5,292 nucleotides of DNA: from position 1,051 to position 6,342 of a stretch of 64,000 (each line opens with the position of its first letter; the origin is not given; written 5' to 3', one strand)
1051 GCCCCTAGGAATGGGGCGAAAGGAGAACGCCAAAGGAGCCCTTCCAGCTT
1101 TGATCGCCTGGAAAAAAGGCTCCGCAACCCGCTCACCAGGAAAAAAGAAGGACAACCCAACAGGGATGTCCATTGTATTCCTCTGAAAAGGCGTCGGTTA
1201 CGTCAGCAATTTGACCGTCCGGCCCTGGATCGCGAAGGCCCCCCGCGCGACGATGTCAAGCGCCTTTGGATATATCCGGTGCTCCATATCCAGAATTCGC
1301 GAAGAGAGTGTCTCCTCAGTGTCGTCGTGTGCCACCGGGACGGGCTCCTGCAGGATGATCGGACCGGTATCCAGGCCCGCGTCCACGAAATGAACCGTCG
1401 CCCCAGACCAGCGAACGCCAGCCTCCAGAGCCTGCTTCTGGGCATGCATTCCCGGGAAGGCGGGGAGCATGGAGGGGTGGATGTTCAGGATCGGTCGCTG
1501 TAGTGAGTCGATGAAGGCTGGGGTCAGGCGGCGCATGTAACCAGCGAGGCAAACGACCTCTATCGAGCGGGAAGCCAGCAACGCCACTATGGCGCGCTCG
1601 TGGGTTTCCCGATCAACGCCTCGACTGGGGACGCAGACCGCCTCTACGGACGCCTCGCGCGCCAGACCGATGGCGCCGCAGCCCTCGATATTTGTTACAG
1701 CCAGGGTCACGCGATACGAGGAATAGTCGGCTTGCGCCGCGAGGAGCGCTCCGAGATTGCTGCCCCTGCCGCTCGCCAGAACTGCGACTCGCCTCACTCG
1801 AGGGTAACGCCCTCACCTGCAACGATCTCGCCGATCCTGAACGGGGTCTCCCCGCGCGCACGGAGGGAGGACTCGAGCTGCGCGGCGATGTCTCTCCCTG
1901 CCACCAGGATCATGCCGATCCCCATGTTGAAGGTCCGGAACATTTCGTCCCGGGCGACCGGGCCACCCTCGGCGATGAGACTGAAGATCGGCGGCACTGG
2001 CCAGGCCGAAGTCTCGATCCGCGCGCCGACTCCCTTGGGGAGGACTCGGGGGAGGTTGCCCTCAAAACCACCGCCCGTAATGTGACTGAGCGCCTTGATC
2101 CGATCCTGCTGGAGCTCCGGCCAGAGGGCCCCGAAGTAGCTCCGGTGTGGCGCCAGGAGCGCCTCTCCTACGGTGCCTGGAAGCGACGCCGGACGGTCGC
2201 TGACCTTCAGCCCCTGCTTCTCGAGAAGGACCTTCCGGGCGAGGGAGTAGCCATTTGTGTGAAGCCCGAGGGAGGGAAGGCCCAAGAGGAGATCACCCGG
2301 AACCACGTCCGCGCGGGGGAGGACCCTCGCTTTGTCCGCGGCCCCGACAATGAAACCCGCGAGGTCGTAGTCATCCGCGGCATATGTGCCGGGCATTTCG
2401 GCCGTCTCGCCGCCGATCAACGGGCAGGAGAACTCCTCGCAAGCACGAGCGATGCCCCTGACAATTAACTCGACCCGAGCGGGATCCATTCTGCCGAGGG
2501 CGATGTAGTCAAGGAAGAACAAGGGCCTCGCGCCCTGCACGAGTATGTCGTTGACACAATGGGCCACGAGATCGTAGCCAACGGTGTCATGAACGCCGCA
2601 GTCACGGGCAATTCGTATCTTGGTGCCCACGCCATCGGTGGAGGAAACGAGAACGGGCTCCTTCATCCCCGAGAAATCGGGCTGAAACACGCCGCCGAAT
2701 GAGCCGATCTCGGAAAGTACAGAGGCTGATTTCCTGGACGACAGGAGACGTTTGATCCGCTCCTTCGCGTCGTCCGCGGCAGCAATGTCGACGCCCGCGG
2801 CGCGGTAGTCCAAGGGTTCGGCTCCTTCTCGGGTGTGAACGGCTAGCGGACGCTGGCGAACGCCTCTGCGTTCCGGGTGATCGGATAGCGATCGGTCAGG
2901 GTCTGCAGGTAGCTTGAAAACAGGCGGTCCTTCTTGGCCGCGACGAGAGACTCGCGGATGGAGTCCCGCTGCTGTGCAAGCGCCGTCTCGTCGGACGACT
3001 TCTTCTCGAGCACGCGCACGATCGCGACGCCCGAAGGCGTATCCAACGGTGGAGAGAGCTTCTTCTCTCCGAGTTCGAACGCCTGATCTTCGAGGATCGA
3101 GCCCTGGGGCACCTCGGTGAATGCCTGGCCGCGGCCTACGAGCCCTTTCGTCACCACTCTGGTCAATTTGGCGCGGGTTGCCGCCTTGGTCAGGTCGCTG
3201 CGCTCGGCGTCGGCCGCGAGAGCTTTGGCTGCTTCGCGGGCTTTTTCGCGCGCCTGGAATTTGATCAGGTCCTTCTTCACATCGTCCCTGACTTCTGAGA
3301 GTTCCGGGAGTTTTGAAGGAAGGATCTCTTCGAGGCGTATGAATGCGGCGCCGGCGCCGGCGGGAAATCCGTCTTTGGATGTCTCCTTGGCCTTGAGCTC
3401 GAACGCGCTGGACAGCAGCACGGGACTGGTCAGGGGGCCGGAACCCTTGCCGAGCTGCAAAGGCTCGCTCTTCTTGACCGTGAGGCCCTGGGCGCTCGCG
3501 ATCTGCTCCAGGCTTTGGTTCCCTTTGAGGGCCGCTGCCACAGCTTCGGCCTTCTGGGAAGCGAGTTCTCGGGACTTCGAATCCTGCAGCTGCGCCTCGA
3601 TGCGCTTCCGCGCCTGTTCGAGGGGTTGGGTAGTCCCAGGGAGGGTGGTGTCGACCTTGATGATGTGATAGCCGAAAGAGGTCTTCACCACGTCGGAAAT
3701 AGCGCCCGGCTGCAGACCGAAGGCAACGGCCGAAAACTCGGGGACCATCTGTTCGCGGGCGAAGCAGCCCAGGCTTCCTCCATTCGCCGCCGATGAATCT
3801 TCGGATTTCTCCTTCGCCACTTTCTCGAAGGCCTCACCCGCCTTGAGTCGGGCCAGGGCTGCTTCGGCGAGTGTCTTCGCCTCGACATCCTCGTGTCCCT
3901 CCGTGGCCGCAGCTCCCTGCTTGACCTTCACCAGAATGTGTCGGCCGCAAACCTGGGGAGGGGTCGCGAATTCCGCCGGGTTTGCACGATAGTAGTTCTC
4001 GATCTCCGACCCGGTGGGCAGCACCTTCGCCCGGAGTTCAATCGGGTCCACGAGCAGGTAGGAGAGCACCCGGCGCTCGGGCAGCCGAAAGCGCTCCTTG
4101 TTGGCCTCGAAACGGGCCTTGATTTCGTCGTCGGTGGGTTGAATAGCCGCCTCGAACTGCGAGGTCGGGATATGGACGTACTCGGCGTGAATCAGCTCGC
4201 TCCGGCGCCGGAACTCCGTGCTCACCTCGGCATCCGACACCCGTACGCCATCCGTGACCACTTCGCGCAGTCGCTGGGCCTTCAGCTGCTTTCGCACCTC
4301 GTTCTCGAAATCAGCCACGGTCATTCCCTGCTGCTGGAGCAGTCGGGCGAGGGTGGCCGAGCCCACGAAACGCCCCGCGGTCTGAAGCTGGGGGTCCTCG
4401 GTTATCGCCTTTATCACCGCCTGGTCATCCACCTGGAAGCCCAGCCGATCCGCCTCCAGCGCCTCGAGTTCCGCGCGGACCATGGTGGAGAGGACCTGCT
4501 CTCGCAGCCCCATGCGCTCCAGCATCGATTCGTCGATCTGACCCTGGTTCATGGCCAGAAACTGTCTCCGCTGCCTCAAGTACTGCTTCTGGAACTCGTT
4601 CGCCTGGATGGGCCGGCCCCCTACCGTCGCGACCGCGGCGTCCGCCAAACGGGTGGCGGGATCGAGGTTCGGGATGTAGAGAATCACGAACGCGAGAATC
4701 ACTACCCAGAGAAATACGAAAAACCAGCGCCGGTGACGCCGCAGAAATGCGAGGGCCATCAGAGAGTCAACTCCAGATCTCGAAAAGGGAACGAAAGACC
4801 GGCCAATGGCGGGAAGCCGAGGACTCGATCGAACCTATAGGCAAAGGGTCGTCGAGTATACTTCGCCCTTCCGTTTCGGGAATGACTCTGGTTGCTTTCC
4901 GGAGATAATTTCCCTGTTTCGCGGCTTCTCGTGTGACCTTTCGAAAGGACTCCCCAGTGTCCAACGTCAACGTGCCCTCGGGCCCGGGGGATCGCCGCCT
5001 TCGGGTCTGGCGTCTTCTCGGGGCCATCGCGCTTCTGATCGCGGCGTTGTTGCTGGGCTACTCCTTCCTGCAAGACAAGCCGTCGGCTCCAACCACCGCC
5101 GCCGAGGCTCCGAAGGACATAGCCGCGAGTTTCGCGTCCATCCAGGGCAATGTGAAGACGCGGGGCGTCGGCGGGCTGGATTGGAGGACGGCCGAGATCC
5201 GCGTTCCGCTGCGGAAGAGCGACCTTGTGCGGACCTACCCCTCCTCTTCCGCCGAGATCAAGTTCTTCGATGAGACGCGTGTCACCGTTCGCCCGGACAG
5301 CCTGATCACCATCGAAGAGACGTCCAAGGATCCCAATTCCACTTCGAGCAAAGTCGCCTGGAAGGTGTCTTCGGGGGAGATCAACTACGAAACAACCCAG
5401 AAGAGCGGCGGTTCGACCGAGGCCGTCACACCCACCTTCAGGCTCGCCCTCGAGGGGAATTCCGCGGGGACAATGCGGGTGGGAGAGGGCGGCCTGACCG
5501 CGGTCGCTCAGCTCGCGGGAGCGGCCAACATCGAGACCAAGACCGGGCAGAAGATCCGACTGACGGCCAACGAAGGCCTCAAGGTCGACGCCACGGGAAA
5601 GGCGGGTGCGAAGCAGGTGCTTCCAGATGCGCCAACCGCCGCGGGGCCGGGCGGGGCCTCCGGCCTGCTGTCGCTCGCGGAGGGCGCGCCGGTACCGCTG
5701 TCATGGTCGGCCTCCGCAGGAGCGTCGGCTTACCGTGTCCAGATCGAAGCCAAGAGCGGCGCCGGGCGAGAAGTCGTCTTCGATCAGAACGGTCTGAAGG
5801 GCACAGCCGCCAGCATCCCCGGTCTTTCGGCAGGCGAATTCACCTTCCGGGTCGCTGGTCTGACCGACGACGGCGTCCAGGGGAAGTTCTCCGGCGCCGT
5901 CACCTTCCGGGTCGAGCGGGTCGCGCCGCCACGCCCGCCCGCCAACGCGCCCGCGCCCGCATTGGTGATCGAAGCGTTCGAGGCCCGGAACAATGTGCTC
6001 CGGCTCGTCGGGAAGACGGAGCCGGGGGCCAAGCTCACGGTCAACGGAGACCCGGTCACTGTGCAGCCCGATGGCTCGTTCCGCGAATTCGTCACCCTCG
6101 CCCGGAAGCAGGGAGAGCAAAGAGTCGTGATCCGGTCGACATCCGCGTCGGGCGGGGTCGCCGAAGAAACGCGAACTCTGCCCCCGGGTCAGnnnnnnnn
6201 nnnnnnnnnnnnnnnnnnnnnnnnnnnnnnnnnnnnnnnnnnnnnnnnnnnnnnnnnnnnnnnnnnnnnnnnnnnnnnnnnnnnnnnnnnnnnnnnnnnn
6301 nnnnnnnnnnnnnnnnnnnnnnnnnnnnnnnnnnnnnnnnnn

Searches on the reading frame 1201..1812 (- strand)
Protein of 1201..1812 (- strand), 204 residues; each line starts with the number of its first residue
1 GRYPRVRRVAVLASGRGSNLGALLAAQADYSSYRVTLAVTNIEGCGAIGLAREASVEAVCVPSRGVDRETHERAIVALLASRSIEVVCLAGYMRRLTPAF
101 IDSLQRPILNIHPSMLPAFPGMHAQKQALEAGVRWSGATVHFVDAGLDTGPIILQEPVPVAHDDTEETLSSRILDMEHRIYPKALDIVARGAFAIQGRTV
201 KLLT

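Call 13: search_protein_families(library=pfam, proteins=[window:1201-1812:-], max_evalue=0.0001)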
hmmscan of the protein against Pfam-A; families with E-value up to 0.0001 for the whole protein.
window:1201-1812:- (204 aa): 1 family
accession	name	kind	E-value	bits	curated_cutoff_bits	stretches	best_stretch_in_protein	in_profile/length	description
PF00551.24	Formyl_trans_N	-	1.8e-48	165.1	26.1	1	8-185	2-181/181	Formyl transferase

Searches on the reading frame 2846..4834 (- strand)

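Call 13: search_protein_families(library=pfam, proteins=[window:2846-4834:-], max_evalue=0.0001)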
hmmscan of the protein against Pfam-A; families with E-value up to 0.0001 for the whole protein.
window:2846-4834:- (663 aa): 6 families
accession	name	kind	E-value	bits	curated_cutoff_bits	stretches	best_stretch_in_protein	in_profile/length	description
PF13145.12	Rotamase_2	-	2.2e-38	132.2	27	2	274-410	2-121/121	PPIC-type PPIASE domain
PF13624.11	SurA_N_3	-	5.2e-34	117.9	27.2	1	28-189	2-161/162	SurA-like N-terminal domain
PF00639.27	Rotamase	-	2.6e-29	102.5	21.7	1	299-395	1-96/97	PPIC-type PPIASE domain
PF13616.12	Rotamase_3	-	1.3e-27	97.1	22.5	1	298-395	19-113/116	PPIC-type PPIASE domain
PF13623.11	SurA_N_2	-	1.9e-23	83.4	28.5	1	29-156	2-136/145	SurA-like N-terminal domain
PF09312.16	SurA_N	-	1.7e-06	28.6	30.8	1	85-190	17-118/118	SurA N-terminal domain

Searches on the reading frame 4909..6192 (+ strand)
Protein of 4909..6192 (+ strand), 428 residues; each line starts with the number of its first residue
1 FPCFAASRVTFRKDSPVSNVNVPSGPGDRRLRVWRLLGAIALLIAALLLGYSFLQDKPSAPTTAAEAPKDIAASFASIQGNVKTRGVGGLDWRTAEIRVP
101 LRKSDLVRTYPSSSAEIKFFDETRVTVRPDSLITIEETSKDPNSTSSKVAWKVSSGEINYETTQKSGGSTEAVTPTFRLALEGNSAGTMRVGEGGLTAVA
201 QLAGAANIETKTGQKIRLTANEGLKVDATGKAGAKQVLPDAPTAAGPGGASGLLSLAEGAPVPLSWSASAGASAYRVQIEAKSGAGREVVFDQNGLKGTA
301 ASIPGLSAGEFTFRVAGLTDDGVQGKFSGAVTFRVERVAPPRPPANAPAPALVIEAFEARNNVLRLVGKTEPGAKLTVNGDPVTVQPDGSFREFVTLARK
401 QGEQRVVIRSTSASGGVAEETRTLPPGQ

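Call 13: search_protein_families(library=pfam, proteins=[window:4909-6192:+], max_evalue=0.0001)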
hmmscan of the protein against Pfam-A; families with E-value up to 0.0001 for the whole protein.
window:4909-6192:+ (428 aa): 1 family
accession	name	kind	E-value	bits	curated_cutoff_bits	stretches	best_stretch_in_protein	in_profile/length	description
PF04773.18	FecR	-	3.3e-05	24.7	24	0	106-205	2-95/97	FecR protein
